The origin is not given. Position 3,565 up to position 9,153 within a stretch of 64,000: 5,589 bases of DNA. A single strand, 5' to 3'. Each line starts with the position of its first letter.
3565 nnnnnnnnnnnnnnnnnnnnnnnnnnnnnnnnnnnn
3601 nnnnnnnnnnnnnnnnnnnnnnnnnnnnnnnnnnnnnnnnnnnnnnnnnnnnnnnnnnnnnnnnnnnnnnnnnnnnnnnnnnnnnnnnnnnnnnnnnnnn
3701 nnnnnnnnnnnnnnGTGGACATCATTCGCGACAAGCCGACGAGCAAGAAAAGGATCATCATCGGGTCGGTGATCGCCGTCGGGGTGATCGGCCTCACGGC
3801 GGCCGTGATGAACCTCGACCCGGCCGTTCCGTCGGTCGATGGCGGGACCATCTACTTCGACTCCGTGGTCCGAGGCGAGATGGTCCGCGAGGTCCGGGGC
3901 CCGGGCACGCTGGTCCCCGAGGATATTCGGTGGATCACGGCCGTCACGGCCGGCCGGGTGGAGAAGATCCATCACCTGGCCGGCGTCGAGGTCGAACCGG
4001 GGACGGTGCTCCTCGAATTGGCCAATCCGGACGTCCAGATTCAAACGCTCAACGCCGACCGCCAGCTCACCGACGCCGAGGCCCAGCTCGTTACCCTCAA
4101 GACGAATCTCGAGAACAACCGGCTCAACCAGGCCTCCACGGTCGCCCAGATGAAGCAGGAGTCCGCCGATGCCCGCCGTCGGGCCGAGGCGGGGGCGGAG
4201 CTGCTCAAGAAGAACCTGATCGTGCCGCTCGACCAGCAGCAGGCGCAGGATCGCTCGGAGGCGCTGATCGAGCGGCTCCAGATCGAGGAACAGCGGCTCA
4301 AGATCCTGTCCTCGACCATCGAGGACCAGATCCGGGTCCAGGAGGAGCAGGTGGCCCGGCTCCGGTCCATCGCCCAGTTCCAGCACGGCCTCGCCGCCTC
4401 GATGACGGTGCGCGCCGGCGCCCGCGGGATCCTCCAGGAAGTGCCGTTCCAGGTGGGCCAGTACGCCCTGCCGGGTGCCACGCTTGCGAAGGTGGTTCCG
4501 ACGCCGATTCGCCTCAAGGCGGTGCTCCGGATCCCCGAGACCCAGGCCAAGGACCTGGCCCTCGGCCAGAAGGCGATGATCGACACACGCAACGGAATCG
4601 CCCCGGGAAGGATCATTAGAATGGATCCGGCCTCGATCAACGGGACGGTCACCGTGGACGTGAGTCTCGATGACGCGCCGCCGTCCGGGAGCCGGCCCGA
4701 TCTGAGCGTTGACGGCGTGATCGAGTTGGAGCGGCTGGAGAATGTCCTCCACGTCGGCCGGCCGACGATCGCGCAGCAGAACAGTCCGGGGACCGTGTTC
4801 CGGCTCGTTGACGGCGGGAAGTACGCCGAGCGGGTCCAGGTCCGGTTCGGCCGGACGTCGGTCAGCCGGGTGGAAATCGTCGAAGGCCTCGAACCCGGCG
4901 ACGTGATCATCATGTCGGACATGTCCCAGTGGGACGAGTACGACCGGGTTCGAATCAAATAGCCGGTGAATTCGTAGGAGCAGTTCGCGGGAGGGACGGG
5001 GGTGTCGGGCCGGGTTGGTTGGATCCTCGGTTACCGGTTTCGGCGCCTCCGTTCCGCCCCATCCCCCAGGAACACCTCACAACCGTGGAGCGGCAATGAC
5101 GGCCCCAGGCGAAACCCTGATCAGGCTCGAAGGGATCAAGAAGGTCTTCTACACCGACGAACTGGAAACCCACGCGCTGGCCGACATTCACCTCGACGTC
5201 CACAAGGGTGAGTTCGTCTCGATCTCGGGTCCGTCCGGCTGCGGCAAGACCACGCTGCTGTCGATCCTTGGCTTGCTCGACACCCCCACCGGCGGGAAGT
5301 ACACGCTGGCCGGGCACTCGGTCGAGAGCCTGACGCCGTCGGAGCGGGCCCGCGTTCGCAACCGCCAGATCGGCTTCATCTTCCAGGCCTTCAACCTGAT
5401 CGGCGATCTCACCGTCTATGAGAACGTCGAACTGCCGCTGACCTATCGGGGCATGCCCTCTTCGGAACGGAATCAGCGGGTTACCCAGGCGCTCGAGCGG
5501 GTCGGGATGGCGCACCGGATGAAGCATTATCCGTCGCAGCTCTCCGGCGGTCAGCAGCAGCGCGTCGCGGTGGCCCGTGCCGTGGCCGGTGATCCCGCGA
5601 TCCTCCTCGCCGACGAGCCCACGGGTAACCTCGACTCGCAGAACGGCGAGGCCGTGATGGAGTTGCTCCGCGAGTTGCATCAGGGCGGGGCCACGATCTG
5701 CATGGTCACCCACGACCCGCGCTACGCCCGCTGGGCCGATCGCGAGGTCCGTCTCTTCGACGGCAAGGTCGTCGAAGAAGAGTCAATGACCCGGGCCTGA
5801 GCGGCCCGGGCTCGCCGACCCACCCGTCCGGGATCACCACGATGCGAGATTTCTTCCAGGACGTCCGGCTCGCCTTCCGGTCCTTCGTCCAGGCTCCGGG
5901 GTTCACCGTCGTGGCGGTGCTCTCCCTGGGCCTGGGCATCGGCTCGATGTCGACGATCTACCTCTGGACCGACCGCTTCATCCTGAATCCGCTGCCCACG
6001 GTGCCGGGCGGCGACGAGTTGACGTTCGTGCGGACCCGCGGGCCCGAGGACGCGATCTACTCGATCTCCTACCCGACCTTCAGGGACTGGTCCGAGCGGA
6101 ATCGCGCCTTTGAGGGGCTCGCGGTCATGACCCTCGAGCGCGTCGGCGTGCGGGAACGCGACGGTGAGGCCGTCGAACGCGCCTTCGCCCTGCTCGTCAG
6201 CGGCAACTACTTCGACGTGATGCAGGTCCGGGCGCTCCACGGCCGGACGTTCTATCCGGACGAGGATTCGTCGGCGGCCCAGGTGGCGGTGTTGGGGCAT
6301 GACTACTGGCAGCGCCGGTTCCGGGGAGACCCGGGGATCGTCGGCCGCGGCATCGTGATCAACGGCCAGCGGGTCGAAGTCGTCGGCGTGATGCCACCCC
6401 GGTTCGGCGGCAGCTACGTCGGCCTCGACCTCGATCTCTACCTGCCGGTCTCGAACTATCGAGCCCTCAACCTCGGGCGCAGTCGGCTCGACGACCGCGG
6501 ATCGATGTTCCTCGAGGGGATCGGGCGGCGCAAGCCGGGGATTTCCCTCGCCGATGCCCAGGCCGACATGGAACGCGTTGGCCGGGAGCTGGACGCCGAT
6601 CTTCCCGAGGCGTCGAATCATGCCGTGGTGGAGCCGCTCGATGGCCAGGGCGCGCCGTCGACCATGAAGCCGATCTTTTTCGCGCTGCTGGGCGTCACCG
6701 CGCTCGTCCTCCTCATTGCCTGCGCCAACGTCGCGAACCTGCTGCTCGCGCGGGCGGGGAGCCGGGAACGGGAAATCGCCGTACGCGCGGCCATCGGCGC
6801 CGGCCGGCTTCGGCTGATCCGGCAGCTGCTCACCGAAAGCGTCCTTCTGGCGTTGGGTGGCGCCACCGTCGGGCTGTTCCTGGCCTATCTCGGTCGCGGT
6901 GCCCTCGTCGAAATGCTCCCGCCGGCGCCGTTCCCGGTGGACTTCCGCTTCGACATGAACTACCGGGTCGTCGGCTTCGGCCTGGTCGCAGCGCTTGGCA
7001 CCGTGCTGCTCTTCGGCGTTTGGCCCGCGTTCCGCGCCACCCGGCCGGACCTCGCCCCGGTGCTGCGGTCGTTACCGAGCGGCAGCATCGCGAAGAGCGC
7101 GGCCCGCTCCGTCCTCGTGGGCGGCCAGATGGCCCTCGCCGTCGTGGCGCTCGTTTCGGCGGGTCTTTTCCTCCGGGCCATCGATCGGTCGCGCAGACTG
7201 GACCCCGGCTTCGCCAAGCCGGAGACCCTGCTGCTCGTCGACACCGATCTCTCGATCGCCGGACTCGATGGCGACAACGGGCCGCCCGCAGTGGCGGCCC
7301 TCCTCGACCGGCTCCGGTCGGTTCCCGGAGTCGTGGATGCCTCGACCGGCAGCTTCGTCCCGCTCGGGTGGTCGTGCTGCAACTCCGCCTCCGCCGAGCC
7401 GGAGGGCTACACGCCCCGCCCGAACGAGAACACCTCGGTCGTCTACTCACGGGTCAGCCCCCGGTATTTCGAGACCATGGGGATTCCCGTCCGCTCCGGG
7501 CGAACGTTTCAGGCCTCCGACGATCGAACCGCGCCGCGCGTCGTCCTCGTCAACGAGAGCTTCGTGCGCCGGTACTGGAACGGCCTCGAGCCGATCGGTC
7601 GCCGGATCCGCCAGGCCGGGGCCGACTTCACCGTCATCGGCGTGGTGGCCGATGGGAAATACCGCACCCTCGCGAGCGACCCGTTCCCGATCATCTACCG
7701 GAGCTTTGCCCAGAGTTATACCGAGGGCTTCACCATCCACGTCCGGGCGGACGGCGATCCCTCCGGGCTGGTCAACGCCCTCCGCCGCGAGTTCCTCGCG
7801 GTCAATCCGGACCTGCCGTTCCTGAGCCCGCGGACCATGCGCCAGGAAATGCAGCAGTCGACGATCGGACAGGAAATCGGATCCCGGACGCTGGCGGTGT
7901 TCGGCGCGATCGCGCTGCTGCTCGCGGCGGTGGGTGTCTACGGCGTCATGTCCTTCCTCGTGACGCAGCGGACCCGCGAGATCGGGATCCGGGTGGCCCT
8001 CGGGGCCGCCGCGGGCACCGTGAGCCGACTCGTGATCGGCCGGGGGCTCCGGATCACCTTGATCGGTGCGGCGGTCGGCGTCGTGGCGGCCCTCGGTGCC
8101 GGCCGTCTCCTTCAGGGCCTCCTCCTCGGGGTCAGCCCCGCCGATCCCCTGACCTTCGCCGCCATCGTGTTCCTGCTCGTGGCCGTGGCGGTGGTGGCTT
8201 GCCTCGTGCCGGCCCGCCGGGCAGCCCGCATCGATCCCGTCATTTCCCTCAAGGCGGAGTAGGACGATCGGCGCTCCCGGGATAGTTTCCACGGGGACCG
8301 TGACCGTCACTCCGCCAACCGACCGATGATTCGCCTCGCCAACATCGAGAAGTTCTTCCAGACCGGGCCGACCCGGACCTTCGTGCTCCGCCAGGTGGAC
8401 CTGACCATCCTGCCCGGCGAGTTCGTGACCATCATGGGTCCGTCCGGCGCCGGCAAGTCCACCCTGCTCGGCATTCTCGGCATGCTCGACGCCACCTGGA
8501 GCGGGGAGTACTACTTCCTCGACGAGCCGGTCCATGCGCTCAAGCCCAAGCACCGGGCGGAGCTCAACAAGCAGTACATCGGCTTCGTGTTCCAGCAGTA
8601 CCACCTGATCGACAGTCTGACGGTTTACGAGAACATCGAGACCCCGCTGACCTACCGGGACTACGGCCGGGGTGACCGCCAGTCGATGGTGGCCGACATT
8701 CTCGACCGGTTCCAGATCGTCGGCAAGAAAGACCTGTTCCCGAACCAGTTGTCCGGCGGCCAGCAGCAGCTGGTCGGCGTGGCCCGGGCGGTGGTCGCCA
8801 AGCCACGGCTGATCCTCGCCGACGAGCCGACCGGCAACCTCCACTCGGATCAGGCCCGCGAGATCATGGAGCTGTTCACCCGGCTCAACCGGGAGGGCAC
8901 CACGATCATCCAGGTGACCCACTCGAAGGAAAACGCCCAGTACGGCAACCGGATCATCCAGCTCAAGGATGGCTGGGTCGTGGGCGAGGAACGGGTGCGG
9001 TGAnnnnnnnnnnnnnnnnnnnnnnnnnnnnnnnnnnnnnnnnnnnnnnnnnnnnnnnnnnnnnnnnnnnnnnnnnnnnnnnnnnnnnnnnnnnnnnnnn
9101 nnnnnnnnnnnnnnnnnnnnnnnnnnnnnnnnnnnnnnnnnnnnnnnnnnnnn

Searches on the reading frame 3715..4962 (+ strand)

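Call 57: search_protein_families(library=pfam, proteins=[window:3715-4962:+], max_evalue=0.0001)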
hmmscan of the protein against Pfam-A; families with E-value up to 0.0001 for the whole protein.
window:3715-4962:+ (415 aa): 2 families
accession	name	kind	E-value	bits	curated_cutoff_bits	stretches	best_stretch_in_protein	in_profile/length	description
PF13437.12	HlyD_3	-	3.3e-10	41.1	22.2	1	231-322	1-97/106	HlyD family secretion protein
PF16576.10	HlyD_D23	-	2.9e-07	30.4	30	1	70-293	18-171/214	Barrel-sandwich domain of CusB or HlyD membrane-fusion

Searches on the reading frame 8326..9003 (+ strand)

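Call 57: search_protein_families(library=pfam, proteins=[window:8326-9003:+], max_evalue=0.0001)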
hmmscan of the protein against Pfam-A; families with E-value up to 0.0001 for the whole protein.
window:8326-9003:+ (225 aa): 2 families
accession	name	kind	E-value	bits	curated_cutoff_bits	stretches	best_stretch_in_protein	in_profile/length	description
PF00005.33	ABC_tran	-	7.5e-29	101.5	25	1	21-169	1-136/137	ABC transporter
PF13304.12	AAA_21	-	6e-11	43.4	27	1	91-200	179-299/304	AAA domain, putative AbiEii toxin, Type IV TA system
